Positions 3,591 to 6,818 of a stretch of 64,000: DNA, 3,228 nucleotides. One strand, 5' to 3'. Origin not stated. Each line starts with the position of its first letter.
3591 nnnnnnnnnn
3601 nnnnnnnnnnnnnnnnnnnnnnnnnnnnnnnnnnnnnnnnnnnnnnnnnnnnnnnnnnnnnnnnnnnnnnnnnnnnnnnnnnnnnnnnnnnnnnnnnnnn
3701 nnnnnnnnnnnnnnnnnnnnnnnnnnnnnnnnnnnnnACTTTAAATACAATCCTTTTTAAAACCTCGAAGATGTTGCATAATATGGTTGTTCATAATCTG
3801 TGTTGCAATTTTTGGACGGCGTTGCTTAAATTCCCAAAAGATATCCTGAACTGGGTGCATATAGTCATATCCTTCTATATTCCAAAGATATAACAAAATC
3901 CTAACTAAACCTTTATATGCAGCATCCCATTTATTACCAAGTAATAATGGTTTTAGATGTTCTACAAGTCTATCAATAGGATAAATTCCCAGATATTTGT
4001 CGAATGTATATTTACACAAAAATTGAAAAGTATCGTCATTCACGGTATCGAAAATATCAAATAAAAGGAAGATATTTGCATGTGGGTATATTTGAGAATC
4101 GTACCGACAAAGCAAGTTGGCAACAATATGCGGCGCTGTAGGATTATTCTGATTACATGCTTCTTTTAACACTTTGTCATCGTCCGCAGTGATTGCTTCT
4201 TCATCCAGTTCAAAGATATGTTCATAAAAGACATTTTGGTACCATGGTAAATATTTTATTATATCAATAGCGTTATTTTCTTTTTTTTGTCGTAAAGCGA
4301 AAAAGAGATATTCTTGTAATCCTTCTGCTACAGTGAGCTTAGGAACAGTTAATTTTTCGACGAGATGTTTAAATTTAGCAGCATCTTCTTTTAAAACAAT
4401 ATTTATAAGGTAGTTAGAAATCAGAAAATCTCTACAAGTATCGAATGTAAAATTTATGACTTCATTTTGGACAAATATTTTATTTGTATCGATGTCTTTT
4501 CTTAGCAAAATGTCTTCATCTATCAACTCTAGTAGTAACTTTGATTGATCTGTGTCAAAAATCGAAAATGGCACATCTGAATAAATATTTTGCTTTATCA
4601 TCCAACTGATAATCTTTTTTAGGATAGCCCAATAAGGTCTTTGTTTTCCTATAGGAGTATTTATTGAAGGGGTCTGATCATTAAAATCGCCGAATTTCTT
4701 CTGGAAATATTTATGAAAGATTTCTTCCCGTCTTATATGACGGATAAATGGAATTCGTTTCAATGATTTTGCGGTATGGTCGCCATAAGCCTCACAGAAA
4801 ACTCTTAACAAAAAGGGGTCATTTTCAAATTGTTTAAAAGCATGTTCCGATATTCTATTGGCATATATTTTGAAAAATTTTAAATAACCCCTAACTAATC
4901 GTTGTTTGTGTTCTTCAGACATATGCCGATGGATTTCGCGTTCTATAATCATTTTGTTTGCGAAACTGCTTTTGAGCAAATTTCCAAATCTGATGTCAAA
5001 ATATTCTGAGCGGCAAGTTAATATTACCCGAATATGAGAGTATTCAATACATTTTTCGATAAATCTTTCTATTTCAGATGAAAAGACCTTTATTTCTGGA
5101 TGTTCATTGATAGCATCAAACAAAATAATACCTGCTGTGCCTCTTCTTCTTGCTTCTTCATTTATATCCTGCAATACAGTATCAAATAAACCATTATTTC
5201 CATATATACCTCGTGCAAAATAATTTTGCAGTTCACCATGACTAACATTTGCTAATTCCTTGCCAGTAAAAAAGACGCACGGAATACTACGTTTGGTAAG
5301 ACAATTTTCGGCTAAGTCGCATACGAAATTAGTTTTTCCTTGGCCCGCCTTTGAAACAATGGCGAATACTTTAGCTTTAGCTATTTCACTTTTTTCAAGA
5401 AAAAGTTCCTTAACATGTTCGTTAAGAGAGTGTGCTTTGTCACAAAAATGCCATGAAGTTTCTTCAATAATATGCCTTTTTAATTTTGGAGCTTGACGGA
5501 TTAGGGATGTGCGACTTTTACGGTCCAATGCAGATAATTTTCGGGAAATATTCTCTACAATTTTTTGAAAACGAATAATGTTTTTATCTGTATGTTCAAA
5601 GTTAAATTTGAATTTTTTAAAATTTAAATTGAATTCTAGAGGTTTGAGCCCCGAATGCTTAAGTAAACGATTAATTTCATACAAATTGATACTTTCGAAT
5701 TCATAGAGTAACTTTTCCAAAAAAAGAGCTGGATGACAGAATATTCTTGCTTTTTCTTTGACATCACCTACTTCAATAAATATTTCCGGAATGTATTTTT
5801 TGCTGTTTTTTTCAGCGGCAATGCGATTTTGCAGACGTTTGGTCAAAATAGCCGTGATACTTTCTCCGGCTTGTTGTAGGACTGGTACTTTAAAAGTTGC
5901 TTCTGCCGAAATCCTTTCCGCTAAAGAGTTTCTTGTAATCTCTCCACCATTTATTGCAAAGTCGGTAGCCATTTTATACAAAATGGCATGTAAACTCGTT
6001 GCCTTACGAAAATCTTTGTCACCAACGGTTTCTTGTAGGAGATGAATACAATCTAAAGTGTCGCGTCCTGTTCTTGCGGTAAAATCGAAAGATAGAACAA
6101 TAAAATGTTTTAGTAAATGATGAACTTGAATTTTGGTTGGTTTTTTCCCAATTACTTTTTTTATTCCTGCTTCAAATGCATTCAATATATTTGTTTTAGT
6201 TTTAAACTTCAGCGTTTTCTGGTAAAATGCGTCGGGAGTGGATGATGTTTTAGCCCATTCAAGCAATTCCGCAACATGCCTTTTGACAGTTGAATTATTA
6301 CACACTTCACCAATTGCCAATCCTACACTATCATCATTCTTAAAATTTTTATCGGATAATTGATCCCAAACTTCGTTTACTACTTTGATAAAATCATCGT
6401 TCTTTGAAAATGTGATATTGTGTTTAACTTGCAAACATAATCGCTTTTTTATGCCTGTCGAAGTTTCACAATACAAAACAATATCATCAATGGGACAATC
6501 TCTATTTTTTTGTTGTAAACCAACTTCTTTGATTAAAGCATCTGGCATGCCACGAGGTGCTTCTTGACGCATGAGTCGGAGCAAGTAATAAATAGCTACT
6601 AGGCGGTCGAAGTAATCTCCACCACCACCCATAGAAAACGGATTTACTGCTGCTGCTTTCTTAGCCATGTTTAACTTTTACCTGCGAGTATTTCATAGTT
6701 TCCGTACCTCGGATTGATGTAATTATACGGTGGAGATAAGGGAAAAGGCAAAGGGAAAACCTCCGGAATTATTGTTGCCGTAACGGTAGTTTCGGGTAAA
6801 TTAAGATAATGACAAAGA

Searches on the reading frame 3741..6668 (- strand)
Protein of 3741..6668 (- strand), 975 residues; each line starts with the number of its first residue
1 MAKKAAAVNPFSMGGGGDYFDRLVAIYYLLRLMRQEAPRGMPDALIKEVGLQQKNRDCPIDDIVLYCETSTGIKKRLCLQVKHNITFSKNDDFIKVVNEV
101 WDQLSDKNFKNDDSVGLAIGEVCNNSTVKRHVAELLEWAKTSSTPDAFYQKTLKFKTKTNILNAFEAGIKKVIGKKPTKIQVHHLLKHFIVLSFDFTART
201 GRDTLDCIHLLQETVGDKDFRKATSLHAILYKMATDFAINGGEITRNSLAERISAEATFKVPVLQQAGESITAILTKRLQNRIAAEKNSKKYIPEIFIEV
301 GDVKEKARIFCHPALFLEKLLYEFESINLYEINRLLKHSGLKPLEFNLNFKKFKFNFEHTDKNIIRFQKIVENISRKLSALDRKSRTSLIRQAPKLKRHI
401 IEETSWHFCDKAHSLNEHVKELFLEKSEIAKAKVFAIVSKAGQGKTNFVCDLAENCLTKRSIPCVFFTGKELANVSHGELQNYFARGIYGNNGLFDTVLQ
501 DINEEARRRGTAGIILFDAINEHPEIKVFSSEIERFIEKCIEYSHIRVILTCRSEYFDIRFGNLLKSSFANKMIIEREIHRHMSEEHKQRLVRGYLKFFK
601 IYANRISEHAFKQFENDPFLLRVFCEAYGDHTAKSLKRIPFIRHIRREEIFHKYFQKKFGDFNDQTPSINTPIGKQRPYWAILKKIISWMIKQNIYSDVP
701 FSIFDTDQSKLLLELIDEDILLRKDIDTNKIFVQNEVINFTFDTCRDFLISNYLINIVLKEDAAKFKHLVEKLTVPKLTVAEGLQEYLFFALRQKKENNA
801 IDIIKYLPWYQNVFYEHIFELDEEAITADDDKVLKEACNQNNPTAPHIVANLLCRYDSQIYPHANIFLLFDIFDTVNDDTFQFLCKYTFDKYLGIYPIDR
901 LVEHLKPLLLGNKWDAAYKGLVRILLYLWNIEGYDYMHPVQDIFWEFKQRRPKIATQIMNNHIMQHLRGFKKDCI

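Call 3: search_protein_families(library=pfam, proteins=[window:3741-6668:-], max_evalue=0.1)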
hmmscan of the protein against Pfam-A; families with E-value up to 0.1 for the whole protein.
window:3741-6668:- (975 aa): 1 family
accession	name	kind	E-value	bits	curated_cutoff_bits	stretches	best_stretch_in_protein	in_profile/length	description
PF20720.3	nSTAND3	-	0.024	14.8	27.2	0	528-598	86-155/155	Novel STAND NTPase 3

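Call 4: search_protein_families(library=ncbifam, proteins=[window:3741-6668:-], max_evalue=0.1)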
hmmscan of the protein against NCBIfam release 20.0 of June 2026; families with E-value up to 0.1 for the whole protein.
window:3741-6668:- (975 aa): 1 family
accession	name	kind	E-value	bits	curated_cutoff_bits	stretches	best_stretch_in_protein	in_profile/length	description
NF041813.1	Avs2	equivalog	1.6e-21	76.1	1000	1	354-800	86-530/1317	AVAST type 2 anti-phage system protein Avs2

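Call 5: search_protein_families(library=padloc, proteins=[window:3741-6668:-], max_evalue=0.1)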
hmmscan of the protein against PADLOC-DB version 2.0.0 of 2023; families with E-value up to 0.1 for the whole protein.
window:3741-6668:- (975 aa): 6 families
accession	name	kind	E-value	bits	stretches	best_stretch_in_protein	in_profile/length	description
PDLC02164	Avs2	-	3.4e-23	79.5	1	350-834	259-742/1504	-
PDLC02162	Avs2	-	6.3e-22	75.5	1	281-827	177-716/1379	-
PDLC02161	Avs2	-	7e-20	68.4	1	317-762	229-668/1499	-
PDLC02165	Avs2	-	9.1e-19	64.8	1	277-766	52-534/1375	-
PDLC02163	Avs2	-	4.9e-17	58.9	1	354-762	332-729/1576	-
PDLC02166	Avs2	-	1.7e-06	23.8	1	414-640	318-524/1498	-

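Call 29: search_protein_families(library=ncbifam, alignment_id=A4, max_evalue=0.01)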
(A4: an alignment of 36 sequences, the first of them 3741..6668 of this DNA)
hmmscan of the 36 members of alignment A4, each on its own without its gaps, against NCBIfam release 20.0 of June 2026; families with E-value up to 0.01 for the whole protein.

A. member 1, window:3741-6668:- (975 aa): 1 family
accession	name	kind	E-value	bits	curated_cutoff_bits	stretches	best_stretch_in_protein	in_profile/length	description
NF041813.1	Avs2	equivalog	1.6e-21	76.1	1000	1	354-800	86-530/1317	AVAST type 2 anti-phage system protein Avs2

B. families by the number of members that match (of 36 scanned): 15 families
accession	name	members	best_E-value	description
NF041813.1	Avs2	34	1e-23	AVAST type 2 anti-phage system protein Avs2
NF033859.1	SMEK_N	16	6.4e-27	SMEK domain-containing protein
NF041810.1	Avs1b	2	5.5e-23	AVAST type 1 anti-phage system protease Avs1b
NF058533.1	antiphage_ProA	1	3.9e-17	anti-phage protein ProA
NF004079.0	PRK05584.1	1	5.9e-16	5'-methylthioadenosine/adenosylhomocysteine nucleosidase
TIGR03664.1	fut_nucase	1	1.9e-10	futalosine hydrolase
NF011286.0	PRK14697.1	1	7.9e-08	bifunctional 5'-methylthioadenosine/S-adenosylhomocysteine nucleosidase/phosphatase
TIGR01704.1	MTA_SAH-Nsdase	1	9.1e-08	5'-methylthioadenosine/S-adenosylhomocysteine nucleosidase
TIGR02037.1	degP_htrA_DO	1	4e-06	Do family serine endopeptidase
NF006087.0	PRK08236.1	1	0.00015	futalosine hydrolase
NF033740.0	MarP_fam_protase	1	0.00042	MarP family serine protease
NF008189.1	PRK10942.1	1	0.00049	serine endoprotease DegP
NF007526.1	PRK10139.1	1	0.0008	serine endoprotease DegQ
NF011457.0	PRK14875.1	1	0.0071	acetoin dehydrogenase dihydrolipoyllysine-residue acetyltransferase subunit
TIGR00665.1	DnaB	1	0.0091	replicative DNA helicase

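Call 30: search_protein_families(library=pfam, alignment_id=A4, max_evalue=0.01)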
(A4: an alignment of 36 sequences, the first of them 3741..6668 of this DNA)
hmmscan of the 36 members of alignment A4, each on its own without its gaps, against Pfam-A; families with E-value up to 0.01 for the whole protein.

A. member 1, window:3741-6668:- (975 aa): 0 families

B. families by the number of members that match (of 36 scanned): 25 families
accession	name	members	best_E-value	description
PF24883.2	NPHP3_N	24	4e-06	Nephrocystin 3, N-terminal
PF05729.18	NACHT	22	1.1e-08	NACHT domain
PF21941.2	SMEK_N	16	1.6e-44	SMEK domain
PF13401.12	AAA_22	8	1.7e-05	AAA domain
PF20703.3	nSTAND1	8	0.00014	Novel STAND NTPase 1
PF20720.3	nSTAND3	7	0.0001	Novel STAND NTPase 3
PF06745.19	ATPase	4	0.00025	KaiC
PF01637.24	ATPase_2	3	0.00025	ATPase domain predominantly from Archaea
PF13191.12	AAA_16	3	0.00025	AAA ATPase domain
PF25199.1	nSTAND_NTPase5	3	0.0017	Novel STAND NTPase 5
PF13365.12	Trypsin_2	2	2.1e-10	Trypsin-like peptidase domain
PF00089.32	Trypsin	2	1.9e-07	Trypsin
PF22927.2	INT1_R3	2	0.00037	Integrator complex subunit 1, R3 domain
PF25201.1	nSTAND6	2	0.0021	Novel STAND NTPase 6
PF01048.26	PNP_UDP_1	1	2.1e-16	Phosphorylase superfamily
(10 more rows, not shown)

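Call 35: search_dna_similar(query=window:3741-6668:-, collection=plasmids, mode=protein, max_evalue=0.01, max_rows=60)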
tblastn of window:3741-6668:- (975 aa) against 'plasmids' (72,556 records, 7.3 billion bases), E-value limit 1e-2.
Records with a match: 35; places in all: 37; records where one place covers at least 80% of the query: 0.
Best place of each record, by identity: <60% 35.
By first word of the organism name: Vibrio 12; Agrobacterium 5; Rhizobium 3; Sinorhizobium 3; Azospirillum 2; Pseudomonas 2; Rhodobacter 1; Neorhizobium 1; Hymenobacter 1; Phyllobacterium 1; and 4 more.
By predicted mobility (MOB-suite, as given by PLSDB): conjugative 20; non-mobilizable 15.
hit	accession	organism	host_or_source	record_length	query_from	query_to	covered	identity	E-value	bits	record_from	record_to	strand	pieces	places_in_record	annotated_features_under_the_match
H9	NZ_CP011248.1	Agrobacterium tumefaciens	Achillea ptarmica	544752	282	805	54%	29.6%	1e-46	190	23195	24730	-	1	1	SMEK domain-containing protein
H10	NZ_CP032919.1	Agrobacterium tumefaciens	-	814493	282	805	54%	29.6%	1e-46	190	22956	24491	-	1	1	SMEK domain-containing protein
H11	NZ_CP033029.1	Agrobacterium tumefaciens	-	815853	282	805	54%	29.6%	1e-46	190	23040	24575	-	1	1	SMEK domain-containing protein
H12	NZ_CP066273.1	Agrobacterium tumefaciens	-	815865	282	805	54%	29.6%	1e-46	190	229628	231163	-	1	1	SMEK domain-containing protein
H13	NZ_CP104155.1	Rhizobium sophoriradicis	Phaseolus vulgaris,cell culture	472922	282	801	50%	28.8%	5e-35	176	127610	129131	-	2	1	SMEK domain-containing protein | hypothetical protein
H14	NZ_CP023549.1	Rhodobacter sp. CZR27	cell culture,paddy soil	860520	282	794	53%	26.3%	2e-39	167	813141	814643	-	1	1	SMEK domain-containing protein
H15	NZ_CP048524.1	Agrobacterium tumefaciens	walnut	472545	280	758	49%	26.5%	8e-35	152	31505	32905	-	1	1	SMEK domain-containing protein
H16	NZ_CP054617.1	Azospirillum oryzae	cell culture,soil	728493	8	303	30%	25.5%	2e-17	96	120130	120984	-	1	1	hypothetical protein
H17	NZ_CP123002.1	Neorhizobium petrolearium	single cell,petroleum contaminated soil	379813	4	302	31%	24.9%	2e-13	83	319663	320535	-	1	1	ATP-binding protein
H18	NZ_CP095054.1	Hymenobacter aerilatus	single cell,air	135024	12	284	28%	25.5%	4e-16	92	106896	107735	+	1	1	hypothetical protein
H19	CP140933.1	Sinorhizobium meliloti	Medicago lupulina,whole organism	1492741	1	261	27%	24.9%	3e-16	92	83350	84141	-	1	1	hypothetical protein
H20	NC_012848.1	Rhizobium leguminosarum bv. trifolii WSM1325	-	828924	3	261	27%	24.8%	6e-15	88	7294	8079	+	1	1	hypothetical protein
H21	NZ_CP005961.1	Pseudomonas mandelii JR-1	natural mineral water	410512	2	266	27%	23.7%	1e-9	71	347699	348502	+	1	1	hypothetical protein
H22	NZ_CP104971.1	Phyllobacterium zundukense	Vicia costata,cell culture,root nodule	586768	8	249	25%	25.4%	8e-8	64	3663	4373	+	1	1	hypothetical protein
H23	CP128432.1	Microbulbifer sp. MKSA007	Smenospongia aurea,bacteria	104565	9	255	25%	24.4%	1e-8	67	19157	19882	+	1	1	hypothetical protein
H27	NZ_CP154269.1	Vibrio harveyi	large yellow croaker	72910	366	565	21%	26.4%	5e-9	69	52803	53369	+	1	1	ATP-binding protein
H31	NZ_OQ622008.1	Vibrio parahaemolyticus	-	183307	408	626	22%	20.9%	8e-5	54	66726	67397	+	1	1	hypothetical protein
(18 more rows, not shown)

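Call 39: search_solved_structures(query=window:3741-6668:-, max_evalue=1)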
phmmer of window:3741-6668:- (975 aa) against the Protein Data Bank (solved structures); distinct sequences matched with E-value up to 1: 0.

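Call 68: get_annotated_region(hit=H27, flank=7000)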
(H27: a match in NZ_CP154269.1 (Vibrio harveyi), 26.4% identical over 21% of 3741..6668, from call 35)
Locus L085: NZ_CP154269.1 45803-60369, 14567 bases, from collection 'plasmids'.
description: Vibrio harveyi strain N8T11 plasmid p.N8T11-B, complete sequence
organism: Vibrio harveyi (NCBI taxid 669)
taxonomy: Bacteria; Pseudomonadota; Gammaproteobacteria; Vibrionales; Vibrionaceae; Vibrio; Vibrio harveyi
host: -; source: large yellow croaker; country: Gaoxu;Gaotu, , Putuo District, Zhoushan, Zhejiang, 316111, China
typing (MOB-suite, as given by PLSDB): conjugative; relaxase MOBF; mating-pair formation MPF_F
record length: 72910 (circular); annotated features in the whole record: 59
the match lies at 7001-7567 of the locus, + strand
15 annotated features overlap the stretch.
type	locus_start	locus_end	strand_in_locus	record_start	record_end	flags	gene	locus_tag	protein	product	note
CDS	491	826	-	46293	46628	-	-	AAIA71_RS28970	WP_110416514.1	type I restriction endonuclease subunit M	-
CDS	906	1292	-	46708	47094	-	-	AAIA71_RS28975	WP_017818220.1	hypothetical protein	-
CDS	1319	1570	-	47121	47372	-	-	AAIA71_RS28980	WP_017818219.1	hypothetical protein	-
CDS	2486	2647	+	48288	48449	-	-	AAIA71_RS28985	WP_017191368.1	Hok/Gef family protein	-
CDS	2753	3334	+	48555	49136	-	-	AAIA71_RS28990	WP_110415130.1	DUF2913 family protein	-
CDS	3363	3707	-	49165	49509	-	-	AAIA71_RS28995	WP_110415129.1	hypothetical protein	-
CDS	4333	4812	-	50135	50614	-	-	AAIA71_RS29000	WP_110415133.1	Panacea domain-containing protein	-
CDS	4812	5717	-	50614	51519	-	-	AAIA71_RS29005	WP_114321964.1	hypothetical protein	-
CDS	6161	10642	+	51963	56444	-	-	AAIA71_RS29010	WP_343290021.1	ATP-binding protein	-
CDS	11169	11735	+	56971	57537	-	-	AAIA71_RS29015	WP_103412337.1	recombinase family protein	GO:0006310 - DNA recombination [Evidence IEA]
CDS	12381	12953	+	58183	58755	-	-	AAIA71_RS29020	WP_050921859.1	HEPN domain-containing protein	-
CDS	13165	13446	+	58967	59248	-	-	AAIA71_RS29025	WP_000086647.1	type II toxin-antitoxin system Phd/YefM family antitoxin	-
CDS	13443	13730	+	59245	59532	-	-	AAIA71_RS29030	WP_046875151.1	type II toxin-antitoxin system RelE/ParE family toxin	GO:0030541 - plasmid partitioning [Evidence IEA]; GO:0051290 - protein heterotetramerization [Evidence IEA]; GO:0009432 ...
CDS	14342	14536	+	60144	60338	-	-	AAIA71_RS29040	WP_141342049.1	DUF5710 domain-containing protein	-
CDS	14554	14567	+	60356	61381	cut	-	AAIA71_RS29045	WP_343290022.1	hypothetical protein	-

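Call 69: get_annotated_region(hit=H31, flank=7000)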
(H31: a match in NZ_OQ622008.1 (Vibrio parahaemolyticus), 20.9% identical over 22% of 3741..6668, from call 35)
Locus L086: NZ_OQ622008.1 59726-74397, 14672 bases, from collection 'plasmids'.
description: Vibrio parahaemolyticus strain Vb0677 plasmid pVb677-tet, complete sequence
organism: Vibrio parahaemolyticus (NCBI taxid 670)
taxonomy: Bacteria; Pseudomonadota; Gammaproteobacteria; Vibrionales; Vibrionaceae; Vibrio; Vibrio parahaemolyticus
host: -; source: -; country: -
typing (MOB-suite, as given by PLSDB): conjugative; replicon rep_cluster_1134; relaxase MOBH; mating-pair formation MPF_F
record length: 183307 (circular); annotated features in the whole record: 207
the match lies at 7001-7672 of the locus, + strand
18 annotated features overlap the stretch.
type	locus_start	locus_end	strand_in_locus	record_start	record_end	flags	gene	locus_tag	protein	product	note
CDS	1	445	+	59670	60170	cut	-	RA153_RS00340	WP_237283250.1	hypothetical protein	-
CDS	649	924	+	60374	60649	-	-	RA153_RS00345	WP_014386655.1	hypothetical protein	-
CDS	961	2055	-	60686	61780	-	-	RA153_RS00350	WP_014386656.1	hypothetical protein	-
CDS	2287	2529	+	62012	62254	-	-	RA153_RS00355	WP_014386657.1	hypothetical protein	-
CDS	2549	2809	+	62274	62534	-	-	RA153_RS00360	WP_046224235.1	hypothetical protein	-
CDS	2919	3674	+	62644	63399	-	-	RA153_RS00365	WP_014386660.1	hypothetical protein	-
CDS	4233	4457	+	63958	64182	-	-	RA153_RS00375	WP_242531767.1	OST-HTH/LOTUS domain-containing protein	-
CDS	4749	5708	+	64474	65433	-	-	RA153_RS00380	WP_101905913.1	radical SAM protein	-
CDS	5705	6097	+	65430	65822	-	-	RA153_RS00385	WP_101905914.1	DUF6375 family protein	-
CDS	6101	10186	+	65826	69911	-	-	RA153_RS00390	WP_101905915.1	hypothetical protein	-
CDS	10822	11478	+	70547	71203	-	-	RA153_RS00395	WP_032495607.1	quinolone resistance pentapeptide repeat protein QnrVC6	-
predicted_resistance_gene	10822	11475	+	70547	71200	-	qnrVC6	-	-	quinolone resistance pentapeptide repeat protein QnrVC6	predicted by amrfinderplus; class QUINOLONE; identity 100.0%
predicted_resistance_gene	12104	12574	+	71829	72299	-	dfrA46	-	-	trimethoprim-resistant dihydrofolate reductase DfrA46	predicted by amrfinderplus; class TRIMETHOPRIM; identity 99.36%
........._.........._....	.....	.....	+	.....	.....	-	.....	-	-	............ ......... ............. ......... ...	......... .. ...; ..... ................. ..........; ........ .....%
CDS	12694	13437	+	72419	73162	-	-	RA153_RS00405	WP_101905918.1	hypothetical protein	-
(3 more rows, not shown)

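Call 74: search_protein_families(library=pfam, proteins=[L086:4749-5708:+, L086:5705-6097:+, L086:6101-10186:+], max_evalue=0.01)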
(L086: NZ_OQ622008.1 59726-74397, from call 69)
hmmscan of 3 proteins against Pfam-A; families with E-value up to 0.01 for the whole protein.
L086:4749-5708:+ (319 aa): 2 families
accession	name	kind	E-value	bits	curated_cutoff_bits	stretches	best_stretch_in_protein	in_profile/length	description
PF04055.27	Radical_SAM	-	6.6e-17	62.6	29.5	1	58-205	3-165/166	Radical SAM superfamily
PF13353.11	Fer4_12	-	4.4e-05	24.2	22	1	59-169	12-128/137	4Fe-4S single cluster domain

L086:5705-6097:+ (130 aa): 1 family
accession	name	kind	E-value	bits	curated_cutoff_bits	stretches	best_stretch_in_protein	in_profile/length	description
PF19902.4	DUF6375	-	9.6e-45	152.9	27.5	1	1-124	1-127/132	Family of unknown function (DUF6375)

L086:6101-10186:+ (1361 aa): 2 families
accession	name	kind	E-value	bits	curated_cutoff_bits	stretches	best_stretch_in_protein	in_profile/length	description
PF05729.18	NACHT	-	0.0065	16.8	26.7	0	327-347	2-22/167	NACHT domain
PF24883.2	NPHP3_N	-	0.0089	16.7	24.8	0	377-427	99-149/164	Nephrocystin 3, N-terminal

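Call 75: search_protein_families(library=ncbifam, proteins=[L086:4749-5708:+, L086:5705-6097:+, L086:6101-10186:+], max_evalue=0.01)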
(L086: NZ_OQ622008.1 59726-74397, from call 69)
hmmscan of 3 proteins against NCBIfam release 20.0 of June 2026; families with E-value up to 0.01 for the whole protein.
L086:4749-5708:+ (319 aa): 68 families (the best 25 are shown)
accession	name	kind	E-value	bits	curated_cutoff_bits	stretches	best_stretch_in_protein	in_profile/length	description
TIGR04545.1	rSAM_ahbD_hemeb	equivalog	2.1e-20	73.4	500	1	56-235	4-191/339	heme b synthase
TIGR04053.2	TIGR04053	equivalog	4.5e-18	65.6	395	1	50-257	6-224/366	TIGR04053 family radical SAM/SPASM domain-containing protein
TIGR02109.1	PQQ_syn_pqqE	equivalog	1.1e-16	60.8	381.35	1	50-265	5-227/358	pyrroloquinoline quinone biosynthesis protein PqqE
TIGR04317.1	W_rSAM_matur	equivalog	2e-16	60.1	380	1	51-246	3-210/349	tungsten cofactor oxidoreductase radical SAM maturase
TIGR04051.1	rSAM_NirJ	equivalog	4.6e-16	58.7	515.45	1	57-227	7-184/354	heme d1 biosynthesis radical SAM protein NirJ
TIGR04055.1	rSAM_NirJ2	equivalog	3.2e-15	56.5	500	1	54-263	2-220/326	putative heme d1 biosynthesis radical SAM protein NirJ2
TIGR02666.1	moaA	equivalog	4.5e-15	55.5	284.05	1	53-253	11-226/336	GTP 3',8-cyclase MoaA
TIGR02668.1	moaA_archaeal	equivalog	6.4e-15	54.9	325.25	1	53-253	11-220/303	GTP 3',8-cyclase MoaA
TIGR04546.1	rSAM_ahbC_deAc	equivalog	8.4e-15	54.4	650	1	56-241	43-237/390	12,18-didecarboxysiroheme deacetylase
NF050035.1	rSAM_WgK_link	exception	9.1e-15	54.5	650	1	48-223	5-188/367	radical SAM/SPASM peptide maturase WgkB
NF038283.1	viperin_w_prok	equivalog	1.6e-14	53.8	180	1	54-162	4-122/281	viperin family antiviral radical SAM protein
TIGR03962.1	mycofact_rSAM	equivalog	2e-14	53.5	265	1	54-213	14-180/339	mycofactocin radical SAM maturase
TIGR04054.1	rSAM_NirJ1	equivalog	2.2e-14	52.9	650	1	54-228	38-219/387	putative heme d1 biosynthesis radical SAM protein NirJ1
TIGR04347.1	pseudo_SAM_Halo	equivalog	1.6e-13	50.7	525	1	56-235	42-228/390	TIGR04347 family pseudo-SAM/SPASM protein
NF001199.0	PRK00164.2-1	equivalog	1.2e-12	47.6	231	1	54-211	14-180/308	GTP 3',8-cyclase MoaA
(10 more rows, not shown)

L086:5705-6097:+ (130 aa): 0 families

L086:6101-10186:+ (1361 aa): 1 family
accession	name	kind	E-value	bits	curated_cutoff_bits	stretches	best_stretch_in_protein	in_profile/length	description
NF041813.1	Avs2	equivalog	1.2e-71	242.1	1000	2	301-942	140-773/1317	AVAST type 2 anti-phage system protein Avs2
